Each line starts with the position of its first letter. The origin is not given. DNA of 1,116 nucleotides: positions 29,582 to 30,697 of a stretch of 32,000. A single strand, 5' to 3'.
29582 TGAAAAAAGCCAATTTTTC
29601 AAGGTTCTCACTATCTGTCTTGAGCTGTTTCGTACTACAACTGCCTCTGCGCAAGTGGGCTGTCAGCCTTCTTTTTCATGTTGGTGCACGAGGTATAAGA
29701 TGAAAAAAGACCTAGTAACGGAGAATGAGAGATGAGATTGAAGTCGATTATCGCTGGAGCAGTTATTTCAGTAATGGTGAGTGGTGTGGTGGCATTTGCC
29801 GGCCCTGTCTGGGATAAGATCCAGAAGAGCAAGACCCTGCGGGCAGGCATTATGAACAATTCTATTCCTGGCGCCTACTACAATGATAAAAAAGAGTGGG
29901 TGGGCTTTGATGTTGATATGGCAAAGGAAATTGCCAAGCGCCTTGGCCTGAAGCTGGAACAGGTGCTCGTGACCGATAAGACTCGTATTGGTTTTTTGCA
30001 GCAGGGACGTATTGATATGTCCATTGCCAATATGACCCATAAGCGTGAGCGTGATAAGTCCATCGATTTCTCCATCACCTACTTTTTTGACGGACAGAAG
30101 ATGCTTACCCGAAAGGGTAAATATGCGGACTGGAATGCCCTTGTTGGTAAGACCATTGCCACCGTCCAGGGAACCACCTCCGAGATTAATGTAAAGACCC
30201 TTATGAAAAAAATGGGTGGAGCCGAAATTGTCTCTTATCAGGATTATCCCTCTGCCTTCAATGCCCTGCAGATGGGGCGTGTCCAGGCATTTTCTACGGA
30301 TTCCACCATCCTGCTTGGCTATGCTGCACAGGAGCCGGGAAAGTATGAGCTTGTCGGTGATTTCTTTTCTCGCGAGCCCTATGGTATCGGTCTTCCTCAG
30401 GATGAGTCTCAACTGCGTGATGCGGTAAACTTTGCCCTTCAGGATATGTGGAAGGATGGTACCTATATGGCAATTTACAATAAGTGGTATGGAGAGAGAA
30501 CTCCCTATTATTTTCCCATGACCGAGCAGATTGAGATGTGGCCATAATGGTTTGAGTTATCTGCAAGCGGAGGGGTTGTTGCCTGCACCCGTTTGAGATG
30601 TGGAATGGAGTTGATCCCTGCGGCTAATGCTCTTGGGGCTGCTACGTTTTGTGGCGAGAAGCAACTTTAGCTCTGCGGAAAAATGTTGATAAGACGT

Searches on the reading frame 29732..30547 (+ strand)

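Call 80: search_protein_families(library=pfam, proteins=[window:29732-30547:+], max_evalue=0.01)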
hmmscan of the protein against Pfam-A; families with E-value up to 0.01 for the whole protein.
window:29732-30547:+ (271 aa): 2 families
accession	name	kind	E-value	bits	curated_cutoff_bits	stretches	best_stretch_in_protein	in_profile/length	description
PF00497.25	SBP_bac_3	-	2.2e-36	124.9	26.4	1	36-255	1-132/132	Bacterial extracellular solute-binding proteins, family 3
PF10613.14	Lig_chan-Glu_bd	-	2.3e-08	34.6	30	1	50-128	22-113/115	Ligated ion channel L-glutamate- and glycine-binding site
